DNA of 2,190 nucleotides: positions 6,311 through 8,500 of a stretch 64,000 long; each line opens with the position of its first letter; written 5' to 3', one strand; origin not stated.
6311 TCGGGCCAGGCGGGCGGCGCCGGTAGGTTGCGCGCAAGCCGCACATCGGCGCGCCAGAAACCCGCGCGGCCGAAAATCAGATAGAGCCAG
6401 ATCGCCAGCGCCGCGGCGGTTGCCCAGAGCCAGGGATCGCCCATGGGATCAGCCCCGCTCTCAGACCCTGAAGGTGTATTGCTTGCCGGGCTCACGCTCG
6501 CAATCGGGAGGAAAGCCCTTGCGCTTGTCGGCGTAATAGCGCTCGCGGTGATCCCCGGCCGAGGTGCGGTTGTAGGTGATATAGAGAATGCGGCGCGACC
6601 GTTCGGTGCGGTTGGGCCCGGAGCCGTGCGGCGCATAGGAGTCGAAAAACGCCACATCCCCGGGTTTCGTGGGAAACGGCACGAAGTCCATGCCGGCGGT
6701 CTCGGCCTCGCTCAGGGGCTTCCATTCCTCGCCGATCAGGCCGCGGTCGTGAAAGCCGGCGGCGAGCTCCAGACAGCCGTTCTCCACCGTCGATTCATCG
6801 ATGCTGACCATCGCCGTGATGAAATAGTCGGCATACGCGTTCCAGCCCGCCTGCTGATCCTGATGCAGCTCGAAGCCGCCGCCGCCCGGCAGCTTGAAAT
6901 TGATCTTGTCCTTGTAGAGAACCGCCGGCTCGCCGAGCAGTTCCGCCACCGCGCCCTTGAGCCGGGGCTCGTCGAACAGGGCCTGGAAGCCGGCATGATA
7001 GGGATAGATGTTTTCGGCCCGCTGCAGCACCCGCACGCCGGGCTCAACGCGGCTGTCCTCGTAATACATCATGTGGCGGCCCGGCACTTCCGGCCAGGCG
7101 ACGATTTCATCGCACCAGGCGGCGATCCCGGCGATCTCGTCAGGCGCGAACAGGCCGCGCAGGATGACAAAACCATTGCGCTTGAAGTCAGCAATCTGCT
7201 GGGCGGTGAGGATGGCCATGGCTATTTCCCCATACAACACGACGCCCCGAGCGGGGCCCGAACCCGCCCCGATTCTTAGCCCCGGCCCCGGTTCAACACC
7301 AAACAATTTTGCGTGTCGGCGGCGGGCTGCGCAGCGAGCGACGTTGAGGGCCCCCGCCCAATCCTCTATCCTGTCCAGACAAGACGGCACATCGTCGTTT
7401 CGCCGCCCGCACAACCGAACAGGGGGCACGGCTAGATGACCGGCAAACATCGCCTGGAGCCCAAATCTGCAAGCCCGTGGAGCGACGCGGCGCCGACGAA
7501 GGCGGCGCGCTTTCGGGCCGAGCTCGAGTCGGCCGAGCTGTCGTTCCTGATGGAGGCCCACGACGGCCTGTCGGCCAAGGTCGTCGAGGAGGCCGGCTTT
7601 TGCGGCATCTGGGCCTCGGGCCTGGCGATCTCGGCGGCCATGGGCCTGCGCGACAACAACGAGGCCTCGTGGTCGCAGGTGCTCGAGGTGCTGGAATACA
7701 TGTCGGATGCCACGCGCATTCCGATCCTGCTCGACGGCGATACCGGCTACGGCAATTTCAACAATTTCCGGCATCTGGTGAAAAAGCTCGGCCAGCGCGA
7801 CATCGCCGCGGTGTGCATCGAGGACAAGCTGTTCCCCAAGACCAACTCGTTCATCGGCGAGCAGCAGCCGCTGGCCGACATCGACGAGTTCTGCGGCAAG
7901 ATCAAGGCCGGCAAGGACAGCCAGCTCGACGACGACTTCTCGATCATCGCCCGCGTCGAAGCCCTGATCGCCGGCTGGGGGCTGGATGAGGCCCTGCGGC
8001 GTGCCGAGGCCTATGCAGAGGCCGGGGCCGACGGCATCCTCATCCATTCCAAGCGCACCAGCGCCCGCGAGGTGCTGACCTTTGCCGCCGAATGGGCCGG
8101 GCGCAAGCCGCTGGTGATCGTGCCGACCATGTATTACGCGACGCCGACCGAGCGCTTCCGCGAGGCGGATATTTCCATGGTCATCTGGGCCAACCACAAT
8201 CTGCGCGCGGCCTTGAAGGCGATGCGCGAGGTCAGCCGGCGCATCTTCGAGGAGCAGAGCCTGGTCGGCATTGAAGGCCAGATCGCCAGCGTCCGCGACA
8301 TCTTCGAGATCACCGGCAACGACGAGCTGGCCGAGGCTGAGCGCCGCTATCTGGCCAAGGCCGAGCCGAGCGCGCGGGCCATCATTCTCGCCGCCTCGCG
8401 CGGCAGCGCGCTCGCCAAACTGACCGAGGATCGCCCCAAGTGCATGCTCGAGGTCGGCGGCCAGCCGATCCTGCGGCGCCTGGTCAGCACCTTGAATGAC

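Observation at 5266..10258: Phosphonate biosynthesis pair (PepM::nucleotidyltransferase fusion + Ppd) divergent from the hopanoid / GT2 / PhyH genes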

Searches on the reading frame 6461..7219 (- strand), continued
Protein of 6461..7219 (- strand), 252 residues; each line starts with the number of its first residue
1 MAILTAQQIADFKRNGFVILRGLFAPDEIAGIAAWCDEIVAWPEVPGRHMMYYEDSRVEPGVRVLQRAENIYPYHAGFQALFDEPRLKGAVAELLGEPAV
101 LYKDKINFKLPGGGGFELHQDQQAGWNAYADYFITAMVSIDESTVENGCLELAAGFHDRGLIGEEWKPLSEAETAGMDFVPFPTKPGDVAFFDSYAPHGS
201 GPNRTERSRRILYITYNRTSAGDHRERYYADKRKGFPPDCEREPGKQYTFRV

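Call 68: predict_structure(alignment_id=A1)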
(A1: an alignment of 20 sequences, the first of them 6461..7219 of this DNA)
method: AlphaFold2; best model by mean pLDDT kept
length: 252 residues; sequences in the alignment: 20
mean_pLDDT: 93.5   pTM: 0.91
mean pLDDT of the five models: 93.5, 93.4, 92.5, 81.7, 80.1
residues with pLDDT >= 90: 208; 70-90: 41; 50-70: 3; < 50: 0
segments of 3 or more residues with pLDDT < 50: none
pLDDT, mean of each block of 10 residues (from residue 1): 92 98 97 96 95 86 91 97 96 97 93 87 88 97 94 97 93 96 97 97 89 96 93 93 88 59
secondary structure, 60 per line:
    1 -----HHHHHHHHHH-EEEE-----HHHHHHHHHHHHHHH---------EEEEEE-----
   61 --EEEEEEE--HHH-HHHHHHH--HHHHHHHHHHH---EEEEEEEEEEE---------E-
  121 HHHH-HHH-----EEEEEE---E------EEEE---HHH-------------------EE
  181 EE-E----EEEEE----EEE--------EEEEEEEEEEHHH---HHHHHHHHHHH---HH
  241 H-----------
elements in order: H6-15 E17-20 H26-40 E50-55 E63-69 H76-82 H85-95 E99-109 H121-124 E134-139 E150-153 E179-182 E189-193 E198-200 E209-218 H225-235

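Call 83: search_protein_families(library=ncbifam, alignment_id=A2, max_evalue=0.00001)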
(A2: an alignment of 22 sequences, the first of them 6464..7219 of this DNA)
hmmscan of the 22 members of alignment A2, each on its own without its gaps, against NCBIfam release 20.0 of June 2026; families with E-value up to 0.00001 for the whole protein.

A. member 1, window:6464-7219:- (252 aa): 3 families
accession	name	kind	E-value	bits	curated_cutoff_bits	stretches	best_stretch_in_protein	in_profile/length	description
NF052437.1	MPhHdxlPhnYGIM8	equivalog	1.1e-59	202.1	500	1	4-237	5-234/260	methylphosphonate hydroxylase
TIGR02408.1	ectoine_ThpD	equivalog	7e-10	38.7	336.5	0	4-130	17-138/277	ectoine hydroxylase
TIGR01762.1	chlorin-enz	subfamily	5.8e-07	29.1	226.3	0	4-158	3-158/288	chlorinating enzyme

B. families by the number of members that match (of 22 scanned): 4 families
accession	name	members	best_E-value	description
NF052437.1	MPhHdxlPhnYGIM8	22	1e-73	methylphosphonate hydroxylase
TIGR02408.1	ectoine_ThpD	14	1e-13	ectoine hydroxylase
TIGR01762.1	chlorin-enz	11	1.6e-08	chlorinating enzyme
TIGR04436.1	SpoChoClust_3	1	8.4e-06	putative 2OG-Fe(II) oxygenase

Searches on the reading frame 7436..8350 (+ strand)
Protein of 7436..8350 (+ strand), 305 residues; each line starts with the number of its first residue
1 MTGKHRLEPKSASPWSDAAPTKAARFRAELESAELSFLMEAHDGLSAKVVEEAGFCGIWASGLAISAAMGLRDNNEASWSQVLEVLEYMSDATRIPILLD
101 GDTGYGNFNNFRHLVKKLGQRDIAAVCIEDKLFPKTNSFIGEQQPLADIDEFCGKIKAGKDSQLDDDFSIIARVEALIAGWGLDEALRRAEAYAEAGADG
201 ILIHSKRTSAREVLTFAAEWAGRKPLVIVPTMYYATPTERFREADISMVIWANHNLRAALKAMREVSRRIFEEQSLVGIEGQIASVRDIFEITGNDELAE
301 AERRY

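Call 57: search_solved_structures(query=window:7436-8350:+, max_evalue=1e-10, show_alignments=1)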
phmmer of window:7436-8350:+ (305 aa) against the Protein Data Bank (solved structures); distinct sequences matched with E-value up to 1e-10: 19.
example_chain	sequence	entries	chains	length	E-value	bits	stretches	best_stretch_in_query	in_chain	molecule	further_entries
1m1b_A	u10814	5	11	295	2.3e-115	388.1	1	22-305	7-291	PHOSPHOENOLPYRUVATE PHOSPHOMUTASE | PROTEIN (PHOSPHOENOLPYRUVATE MUTASE)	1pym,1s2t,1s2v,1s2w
1s2u_A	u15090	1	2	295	3e-114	384.4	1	22-305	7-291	Phosphoenolpyruvate phosphomutase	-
5unc_A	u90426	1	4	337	1e-78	267.8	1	18-305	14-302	PHOSPHOENOLPYRUVATE PHOSPHOMUTASE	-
2dua_A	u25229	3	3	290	2.4e-64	220.7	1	21-305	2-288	Phosphonopyruvate hydrolase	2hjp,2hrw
4iqd_A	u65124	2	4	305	2.3e-28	102.6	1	23-275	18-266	Carboxyvinyl-carboxyphosphonate phosphorylmutase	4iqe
1zlp_A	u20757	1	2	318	3.2e-22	82.4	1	38-270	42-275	petal death protein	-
1xg3_A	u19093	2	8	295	2.1e-21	79.7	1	26-273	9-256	Probable methylisocitrate lyase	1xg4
3b8i_A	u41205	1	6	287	3.1e-21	79.2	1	24-211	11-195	PA4872 oxaloacetate decarboxylase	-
1o5q_A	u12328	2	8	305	4.7e-21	78.6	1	25-281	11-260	Probable methylisocitrate lyase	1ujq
3eoo_A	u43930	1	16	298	5.9e-21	78.3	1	23-238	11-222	Methylisocitrate lyase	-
1mum_A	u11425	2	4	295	7.3e-21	78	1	26-273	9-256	2-methylisocitrate lyase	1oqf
6t4v_C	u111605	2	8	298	1.1e-20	77.4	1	23-270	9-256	2-methylisocitrate lyase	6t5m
9hra_A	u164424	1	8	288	1.8e-18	70.1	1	40-274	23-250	2-methylisocitrate lyase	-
9hgk_A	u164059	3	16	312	2.1e-18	69.8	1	39-274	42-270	2-methylisocitrate lyase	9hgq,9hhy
9hgo_A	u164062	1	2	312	5.6e-18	68.5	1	39-274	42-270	2-methylisocitrate lyase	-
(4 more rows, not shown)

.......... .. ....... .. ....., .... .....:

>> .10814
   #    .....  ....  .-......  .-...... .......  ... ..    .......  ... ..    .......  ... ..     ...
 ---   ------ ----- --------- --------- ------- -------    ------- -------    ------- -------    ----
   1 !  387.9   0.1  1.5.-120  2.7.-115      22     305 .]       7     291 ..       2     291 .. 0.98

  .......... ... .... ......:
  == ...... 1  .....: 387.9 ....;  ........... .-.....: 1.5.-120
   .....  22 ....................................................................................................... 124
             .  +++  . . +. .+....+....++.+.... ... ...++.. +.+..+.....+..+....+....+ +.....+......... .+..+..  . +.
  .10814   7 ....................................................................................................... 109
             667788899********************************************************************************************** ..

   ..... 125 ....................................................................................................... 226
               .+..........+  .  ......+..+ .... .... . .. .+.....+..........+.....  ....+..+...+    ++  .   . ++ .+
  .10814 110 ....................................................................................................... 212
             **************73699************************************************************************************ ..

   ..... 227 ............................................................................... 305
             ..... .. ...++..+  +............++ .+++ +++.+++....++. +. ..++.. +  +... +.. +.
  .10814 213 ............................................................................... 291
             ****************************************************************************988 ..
